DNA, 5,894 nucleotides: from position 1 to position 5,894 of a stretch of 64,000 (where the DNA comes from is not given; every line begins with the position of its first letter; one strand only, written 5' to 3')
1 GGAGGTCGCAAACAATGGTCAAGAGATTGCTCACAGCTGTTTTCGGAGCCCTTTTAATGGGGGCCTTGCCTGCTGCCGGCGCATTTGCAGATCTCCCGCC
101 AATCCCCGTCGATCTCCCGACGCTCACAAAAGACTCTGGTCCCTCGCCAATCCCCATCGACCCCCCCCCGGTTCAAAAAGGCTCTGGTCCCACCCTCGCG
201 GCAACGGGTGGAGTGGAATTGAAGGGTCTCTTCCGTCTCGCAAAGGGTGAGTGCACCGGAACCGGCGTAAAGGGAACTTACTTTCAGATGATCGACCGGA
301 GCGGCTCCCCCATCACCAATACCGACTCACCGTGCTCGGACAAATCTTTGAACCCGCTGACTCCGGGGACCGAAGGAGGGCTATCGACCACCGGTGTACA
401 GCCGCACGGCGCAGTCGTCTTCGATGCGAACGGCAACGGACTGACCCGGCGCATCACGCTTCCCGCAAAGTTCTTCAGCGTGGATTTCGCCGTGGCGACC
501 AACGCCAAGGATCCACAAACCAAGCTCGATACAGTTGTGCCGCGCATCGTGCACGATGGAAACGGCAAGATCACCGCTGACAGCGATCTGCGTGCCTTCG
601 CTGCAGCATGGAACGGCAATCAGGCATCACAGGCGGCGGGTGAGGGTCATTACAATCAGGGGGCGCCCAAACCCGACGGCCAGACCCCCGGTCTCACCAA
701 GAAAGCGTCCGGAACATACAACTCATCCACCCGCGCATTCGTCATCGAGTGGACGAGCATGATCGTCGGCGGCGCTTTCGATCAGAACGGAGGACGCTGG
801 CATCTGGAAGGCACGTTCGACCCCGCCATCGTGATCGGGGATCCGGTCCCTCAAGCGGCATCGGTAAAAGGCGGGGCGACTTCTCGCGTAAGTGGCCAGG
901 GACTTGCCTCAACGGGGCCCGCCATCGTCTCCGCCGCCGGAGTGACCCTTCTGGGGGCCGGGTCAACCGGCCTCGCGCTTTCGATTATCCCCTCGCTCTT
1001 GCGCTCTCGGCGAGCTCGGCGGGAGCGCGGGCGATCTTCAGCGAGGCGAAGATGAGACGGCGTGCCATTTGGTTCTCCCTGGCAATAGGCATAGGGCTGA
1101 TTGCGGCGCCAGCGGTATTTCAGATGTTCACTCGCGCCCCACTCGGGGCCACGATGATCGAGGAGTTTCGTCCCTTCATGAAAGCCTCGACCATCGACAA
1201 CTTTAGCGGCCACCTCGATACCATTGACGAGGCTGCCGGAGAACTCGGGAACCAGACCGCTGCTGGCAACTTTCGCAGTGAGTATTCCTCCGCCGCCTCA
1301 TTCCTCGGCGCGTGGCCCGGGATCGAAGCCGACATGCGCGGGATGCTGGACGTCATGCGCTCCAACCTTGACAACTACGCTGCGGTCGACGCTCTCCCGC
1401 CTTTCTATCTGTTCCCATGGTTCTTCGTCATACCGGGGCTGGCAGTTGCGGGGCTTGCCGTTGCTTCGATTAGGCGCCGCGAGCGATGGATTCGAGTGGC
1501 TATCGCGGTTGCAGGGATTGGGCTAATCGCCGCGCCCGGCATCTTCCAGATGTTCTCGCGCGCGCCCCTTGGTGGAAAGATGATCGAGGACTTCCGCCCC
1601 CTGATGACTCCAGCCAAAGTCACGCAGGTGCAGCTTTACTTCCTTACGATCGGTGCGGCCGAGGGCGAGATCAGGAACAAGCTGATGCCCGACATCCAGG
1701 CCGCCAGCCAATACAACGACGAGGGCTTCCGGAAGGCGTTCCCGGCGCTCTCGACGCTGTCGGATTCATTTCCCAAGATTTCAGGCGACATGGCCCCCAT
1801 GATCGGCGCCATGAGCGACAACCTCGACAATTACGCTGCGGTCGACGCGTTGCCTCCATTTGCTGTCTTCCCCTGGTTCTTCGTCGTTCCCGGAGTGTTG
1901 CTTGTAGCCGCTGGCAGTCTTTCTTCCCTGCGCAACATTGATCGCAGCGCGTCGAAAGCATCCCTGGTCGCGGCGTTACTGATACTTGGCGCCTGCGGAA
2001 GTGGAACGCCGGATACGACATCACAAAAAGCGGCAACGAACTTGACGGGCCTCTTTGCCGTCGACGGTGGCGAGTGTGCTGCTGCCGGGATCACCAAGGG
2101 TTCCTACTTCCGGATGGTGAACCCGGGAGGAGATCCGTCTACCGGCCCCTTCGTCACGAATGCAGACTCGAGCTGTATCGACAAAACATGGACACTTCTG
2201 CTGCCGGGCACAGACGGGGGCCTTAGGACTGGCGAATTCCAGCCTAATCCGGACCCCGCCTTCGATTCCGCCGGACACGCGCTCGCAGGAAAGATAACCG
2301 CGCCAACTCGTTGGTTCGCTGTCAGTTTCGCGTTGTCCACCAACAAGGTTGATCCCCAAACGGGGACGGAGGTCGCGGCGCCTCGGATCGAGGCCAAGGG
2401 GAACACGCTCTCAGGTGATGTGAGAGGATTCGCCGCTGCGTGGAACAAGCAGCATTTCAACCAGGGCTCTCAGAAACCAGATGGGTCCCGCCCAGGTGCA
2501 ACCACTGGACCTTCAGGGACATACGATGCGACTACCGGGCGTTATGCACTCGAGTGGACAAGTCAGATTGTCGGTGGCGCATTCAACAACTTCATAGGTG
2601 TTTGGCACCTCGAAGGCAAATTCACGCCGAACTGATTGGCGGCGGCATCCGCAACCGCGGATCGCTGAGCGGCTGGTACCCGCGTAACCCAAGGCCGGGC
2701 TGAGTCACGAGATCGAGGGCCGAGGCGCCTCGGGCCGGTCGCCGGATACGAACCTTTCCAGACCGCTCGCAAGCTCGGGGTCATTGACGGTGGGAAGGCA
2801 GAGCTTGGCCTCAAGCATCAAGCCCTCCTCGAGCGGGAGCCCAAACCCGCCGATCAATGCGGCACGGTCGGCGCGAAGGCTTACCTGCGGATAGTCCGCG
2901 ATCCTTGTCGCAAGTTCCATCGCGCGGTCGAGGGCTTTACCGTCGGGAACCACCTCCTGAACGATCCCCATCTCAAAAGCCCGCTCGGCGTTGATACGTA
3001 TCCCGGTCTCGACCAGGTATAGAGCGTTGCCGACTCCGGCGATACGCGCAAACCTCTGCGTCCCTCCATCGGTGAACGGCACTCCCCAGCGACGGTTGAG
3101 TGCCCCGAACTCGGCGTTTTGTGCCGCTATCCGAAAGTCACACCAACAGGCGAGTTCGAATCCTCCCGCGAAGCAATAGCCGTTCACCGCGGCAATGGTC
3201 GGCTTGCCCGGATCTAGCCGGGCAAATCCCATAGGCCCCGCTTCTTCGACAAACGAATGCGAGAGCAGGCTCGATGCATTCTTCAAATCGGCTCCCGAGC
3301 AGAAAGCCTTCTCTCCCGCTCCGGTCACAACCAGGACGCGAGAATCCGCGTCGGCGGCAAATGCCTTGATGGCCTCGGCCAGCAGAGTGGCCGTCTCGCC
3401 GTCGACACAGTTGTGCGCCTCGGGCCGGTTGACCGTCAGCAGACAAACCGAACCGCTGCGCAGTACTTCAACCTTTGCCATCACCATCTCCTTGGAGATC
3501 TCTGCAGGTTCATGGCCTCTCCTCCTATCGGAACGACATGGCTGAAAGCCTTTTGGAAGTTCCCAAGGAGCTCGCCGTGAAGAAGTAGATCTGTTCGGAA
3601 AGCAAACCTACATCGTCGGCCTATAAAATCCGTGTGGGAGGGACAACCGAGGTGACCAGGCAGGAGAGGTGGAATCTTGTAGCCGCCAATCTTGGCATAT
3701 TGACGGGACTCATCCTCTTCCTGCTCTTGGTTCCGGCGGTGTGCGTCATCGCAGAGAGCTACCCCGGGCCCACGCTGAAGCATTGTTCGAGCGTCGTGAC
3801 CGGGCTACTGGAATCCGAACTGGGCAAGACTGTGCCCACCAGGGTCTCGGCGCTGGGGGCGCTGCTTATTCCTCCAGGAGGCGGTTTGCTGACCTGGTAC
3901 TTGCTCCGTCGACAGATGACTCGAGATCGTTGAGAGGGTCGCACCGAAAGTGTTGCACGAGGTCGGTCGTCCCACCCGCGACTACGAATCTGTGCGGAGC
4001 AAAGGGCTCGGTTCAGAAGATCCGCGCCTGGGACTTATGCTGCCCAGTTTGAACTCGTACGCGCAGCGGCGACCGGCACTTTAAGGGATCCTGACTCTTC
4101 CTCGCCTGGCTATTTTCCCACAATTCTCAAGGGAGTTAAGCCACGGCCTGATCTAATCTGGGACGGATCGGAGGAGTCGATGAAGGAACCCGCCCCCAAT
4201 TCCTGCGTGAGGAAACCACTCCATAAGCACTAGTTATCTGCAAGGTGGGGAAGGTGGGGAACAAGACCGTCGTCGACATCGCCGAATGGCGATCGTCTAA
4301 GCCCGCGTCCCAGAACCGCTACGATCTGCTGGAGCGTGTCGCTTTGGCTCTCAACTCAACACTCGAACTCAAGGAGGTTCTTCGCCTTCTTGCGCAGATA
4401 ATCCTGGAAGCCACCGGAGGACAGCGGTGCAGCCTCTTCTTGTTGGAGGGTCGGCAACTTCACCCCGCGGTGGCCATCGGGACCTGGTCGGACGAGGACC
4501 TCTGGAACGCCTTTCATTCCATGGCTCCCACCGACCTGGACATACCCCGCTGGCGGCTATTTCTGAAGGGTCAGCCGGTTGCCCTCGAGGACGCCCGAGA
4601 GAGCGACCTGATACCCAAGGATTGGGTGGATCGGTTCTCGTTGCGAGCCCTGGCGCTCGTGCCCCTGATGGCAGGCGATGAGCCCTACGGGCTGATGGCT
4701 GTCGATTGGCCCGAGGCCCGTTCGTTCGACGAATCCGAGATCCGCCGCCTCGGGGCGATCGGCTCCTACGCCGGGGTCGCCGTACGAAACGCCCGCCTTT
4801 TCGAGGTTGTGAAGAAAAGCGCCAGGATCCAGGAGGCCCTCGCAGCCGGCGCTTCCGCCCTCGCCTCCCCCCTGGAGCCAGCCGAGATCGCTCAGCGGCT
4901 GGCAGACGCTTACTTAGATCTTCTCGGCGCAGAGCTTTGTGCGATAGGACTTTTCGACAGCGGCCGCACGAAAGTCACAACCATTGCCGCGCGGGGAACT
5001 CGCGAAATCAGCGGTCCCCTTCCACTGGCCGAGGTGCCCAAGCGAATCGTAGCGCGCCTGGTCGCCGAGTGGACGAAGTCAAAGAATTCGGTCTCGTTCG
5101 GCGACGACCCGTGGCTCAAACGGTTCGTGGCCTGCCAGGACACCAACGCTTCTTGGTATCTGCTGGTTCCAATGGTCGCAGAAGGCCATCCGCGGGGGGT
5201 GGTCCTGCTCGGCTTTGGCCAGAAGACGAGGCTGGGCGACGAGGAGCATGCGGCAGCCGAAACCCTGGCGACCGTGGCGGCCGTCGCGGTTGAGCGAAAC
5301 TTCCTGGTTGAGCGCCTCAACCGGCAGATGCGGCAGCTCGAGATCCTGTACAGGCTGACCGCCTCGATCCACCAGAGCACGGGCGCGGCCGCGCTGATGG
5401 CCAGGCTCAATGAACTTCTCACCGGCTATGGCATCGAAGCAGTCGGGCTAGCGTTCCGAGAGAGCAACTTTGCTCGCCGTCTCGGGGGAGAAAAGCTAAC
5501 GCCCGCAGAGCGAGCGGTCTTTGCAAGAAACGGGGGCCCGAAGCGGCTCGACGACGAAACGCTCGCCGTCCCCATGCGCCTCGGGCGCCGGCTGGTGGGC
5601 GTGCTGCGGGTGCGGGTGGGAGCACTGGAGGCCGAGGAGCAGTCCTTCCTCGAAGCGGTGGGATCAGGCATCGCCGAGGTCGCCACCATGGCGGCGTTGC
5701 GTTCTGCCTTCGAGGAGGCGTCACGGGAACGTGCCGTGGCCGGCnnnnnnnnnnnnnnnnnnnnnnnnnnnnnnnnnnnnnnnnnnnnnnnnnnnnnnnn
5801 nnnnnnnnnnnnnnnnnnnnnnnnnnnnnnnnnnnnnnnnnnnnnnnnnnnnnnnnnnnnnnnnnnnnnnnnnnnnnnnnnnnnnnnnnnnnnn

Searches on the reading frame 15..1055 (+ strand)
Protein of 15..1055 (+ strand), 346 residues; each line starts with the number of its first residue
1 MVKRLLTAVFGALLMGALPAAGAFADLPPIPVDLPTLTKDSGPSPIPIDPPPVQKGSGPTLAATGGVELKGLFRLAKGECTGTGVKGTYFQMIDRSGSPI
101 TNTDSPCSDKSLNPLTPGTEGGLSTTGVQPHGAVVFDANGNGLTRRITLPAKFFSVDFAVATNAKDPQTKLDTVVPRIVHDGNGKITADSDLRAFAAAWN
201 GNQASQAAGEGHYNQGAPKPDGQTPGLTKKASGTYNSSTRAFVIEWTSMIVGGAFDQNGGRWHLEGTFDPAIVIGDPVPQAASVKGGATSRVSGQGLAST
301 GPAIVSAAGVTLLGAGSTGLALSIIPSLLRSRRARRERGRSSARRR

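Call 73: find_encoding_contigs(protein=window:15-1055:+, flank=10000, max_places=2)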
Protein window:15-1055:+ (346 aa): 1 contig read that carries it; 1 place shown.
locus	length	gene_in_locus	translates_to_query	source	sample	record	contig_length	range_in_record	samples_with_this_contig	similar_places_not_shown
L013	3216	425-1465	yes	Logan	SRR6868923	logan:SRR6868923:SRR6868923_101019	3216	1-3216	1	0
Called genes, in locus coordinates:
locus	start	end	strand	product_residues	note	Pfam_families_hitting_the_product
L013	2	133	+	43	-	?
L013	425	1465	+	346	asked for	-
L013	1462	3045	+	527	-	-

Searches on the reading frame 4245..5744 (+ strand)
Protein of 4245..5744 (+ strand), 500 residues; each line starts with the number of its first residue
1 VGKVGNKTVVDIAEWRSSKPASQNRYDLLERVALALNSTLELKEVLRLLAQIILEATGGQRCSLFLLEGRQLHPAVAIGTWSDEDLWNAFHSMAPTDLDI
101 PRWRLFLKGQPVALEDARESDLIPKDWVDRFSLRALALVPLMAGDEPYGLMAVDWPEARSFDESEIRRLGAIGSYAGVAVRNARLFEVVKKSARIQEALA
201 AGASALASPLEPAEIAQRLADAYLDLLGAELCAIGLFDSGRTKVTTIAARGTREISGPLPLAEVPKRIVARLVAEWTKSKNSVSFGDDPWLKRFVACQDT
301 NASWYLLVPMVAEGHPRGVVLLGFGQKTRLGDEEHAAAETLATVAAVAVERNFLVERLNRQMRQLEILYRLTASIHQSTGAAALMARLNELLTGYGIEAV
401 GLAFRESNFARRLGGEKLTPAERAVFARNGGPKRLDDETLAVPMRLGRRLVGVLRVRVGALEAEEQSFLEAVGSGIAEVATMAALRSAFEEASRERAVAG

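Call 57: find_related_loci(query=A6, collection=genome_contigs, flank=10000)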
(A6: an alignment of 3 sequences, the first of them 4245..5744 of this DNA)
Query A6 (500 aa) in genome_contigs; peptide patterns used: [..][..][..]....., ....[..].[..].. (x = any residue, [..] = any of these).
296 stretches matched a pattern, but none encodes a relative of the query by tblastn (E <= 1e-3).
